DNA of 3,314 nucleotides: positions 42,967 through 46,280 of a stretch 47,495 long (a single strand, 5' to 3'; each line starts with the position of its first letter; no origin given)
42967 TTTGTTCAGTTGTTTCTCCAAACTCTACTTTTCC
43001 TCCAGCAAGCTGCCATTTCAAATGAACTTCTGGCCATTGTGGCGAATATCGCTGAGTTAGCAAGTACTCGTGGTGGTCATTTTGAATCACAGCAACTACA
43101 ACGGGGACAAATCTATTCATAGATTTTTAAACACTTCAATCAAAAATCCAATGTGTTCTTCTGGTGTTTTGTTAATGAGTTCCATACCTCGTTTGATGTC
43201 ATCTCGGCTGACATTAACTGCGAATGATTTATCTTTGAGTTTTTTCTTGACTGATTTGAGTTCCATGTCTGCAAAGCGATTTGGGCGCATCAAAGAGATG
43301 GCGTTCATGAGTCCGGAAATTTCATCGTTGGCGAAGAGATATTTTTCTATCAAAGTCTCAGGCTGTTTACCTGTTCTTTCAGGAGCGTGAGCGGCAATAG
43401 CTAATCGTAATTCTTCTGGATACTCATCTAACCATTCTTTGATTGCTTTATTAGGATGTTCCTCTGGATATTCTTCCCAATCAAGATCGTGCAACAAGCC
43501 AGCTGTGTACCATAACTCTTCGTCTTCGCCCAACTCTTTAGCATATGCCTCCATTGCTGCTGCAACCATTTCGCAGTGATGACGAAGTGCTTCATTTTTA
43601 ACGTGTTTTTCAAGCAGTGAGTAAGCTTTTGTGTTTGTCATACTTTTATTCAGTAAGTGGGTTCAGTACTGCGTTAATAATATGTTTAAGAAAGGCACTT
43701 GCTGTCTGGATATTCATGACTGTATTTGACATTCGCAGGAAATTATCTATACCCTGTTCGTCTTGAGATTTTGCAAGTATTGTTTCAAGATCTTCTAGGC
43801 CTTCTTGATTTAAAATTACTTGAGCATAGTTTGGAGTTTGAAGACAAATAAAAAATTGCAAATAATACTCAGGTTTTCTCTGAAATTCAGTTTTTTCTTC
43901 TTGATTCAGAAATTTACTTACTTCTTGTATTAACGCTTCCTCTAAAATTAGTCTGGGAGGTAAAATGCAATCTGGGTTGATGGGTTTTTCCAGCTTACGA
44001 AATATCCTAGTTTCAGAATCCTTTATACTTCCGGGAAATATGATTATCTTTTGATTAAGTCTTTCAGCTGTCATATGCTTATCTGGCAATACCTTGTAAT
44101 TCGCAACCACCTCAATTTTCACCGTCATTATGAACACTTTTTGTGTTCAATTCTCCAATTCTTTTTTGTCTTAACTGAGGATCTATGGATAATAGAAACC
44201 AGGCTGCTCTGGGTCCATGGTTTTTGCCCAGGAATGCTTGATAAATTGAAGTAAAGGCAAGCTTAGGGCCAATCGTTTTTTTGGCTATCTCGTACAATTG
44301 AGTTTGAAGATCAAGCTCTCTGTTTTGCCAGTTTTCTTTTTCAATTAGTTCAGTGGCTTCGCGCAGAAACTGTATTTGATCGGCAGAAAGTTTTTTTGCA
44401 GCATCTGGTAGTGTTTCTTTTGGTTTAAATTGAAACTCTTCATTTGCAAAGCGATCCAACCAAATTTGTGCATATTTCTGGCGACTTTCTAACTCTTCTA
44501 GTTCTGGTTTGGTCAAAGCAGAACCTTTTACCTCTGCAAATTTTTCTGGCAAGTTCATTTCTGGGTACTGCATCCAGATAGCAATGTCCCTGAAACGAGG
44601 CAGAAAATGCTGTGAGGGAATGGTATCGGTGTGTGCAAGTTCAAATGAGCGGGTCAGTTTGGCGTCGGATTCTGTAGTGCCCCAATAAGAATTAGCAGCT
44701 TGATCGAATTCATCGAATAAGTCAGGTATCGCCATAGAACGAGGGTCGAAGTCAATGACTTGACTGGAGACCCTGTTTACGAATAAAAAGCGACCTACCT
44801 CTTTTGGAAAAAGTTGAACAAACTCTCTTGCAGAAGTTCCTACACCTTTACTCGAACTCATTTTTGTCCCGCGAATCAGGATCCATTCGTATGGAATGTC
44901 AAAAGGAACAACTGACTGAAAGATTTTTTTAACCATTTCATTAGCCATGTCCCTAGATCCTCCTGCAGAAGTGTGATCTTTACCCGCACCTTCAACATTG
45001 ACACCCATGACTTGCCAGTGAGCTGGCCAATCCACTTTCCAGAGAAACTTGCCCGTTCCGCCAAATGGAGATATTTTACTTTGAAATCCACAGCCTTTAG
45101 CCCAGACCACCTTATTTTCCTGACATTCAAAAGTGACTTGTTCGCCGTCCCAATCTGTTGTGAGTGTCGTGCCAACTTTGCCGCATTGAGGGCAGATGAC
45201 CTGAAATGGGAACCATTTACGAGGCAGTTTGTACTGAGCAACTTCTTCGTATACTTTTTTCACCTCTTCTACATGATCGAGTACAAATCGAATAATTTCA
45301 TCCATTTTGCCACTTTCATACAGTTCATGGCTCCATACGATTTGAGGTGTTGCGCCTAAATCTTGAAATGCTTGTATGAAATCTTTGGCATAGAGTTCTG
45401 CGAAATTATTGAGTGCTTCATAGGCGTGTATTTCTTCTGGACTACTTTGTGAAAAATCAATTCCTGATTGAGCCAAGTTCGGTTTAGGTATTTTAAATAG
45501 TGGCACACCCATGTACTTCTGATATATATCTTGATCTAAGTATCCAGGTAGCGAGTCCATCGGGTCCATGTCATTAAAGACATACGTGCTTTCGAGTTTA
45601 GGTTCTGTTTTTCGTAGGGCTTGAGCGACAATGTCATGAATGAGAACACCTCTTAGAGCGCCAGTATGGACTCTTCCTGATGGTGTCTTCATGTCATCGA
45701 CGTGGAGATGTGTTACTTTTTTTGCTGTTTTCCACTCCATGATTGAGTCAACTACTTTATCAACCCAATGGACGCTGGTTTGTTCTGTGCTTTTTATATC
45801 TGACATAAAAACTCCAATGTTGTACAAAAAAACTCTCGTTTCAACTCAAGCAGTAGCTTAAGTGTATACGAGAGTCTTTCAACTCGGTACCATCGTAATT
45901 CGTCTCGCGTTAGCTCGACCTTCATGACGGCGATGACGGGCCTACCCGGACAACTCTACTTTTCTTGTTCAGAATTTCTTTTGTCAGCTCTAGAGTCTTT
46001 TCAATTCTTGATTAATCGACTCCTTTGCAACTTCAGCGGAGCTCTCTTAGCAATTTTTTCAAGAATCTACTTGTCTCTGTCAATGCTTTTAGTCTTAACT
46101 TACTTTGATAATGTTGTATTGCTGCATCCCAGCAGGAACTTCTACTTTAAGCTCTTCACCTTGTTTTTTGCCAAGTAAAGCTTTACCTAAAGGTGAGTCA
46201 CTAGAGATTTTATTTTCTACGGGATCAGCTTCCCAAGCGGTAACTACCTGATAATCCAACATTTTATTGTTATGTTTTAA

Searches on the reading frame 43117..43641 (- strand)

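Call 10: search_protein_families(library=pfam, proteins=[window:43117-43641:-])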
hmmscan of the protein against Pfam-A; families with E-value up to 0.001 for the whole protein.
window:43117-43641:- (174 aa): 1 family
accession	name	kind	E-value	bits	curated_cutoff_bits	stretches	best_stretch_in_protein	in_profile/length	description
PF01966.28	HD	-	3.3e-07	31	22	1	21-77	3-72/116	HD domain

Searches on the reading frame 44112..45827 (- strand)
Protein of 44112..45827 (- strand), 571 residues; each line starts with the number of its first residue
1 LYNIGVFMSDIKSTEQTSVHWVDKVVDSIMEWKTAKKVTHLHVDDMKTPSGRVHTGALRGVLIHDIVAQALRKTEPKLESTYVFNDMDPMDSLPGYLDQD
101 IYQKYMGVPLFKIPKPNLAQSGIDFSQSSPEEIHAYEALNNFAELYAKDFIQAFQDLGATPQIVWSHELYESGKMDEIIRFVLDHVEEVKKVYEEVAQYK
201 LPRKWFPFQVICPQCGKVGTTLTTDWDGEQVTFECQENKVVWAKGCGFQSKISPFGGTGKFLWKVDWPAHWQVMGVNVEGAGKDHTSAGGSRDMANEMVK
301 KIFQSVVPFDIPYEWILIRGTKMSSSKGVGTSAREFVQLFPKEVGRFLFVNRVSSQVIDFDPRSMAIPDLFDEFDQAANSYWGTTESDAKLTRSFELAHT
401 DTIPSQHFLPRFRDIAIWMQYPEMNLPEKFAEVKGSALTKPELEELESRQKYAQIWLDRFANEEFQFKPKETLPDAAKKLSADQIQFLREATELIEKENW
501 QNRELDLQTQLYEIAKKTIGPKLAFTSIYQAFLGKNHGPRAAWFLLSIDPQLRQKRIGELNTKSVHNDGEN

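Call 52: search_protein_families(library=pfam, proteins=[window:44112-45827:-])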
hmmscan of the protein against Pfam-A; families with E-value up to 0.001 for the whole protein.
window:44112-45827:- (571 aa): 2 families
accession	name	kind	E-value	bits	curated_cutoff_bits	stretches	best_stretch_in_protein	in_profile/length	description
PF01921.24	tRNA-synt_1f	-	5.7e-79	266.1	27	1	20-399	2-358/360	tRNA synthetases class I (K)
PF09334.17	tRNA-synt_1g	-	0.00052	19.3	20.1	0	314-355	319-361/391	tRNA synthetases class I (M)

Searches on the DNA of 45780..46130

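Call 75: search_rna_families(source=window, start=45780, end=46130, threshold=evalue, max_evalue=1, show_alignments=1)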
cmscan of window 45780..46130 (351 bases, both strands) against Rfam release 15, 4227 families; matches with E-value up to 1: 1.
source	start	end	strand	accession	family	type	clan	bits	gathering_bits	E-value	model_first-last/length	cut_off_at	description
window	45865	46092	-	RF00230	T-box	Cis-reg; leader;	-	85.6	93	2.2e-19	1-219/219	no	T-box leader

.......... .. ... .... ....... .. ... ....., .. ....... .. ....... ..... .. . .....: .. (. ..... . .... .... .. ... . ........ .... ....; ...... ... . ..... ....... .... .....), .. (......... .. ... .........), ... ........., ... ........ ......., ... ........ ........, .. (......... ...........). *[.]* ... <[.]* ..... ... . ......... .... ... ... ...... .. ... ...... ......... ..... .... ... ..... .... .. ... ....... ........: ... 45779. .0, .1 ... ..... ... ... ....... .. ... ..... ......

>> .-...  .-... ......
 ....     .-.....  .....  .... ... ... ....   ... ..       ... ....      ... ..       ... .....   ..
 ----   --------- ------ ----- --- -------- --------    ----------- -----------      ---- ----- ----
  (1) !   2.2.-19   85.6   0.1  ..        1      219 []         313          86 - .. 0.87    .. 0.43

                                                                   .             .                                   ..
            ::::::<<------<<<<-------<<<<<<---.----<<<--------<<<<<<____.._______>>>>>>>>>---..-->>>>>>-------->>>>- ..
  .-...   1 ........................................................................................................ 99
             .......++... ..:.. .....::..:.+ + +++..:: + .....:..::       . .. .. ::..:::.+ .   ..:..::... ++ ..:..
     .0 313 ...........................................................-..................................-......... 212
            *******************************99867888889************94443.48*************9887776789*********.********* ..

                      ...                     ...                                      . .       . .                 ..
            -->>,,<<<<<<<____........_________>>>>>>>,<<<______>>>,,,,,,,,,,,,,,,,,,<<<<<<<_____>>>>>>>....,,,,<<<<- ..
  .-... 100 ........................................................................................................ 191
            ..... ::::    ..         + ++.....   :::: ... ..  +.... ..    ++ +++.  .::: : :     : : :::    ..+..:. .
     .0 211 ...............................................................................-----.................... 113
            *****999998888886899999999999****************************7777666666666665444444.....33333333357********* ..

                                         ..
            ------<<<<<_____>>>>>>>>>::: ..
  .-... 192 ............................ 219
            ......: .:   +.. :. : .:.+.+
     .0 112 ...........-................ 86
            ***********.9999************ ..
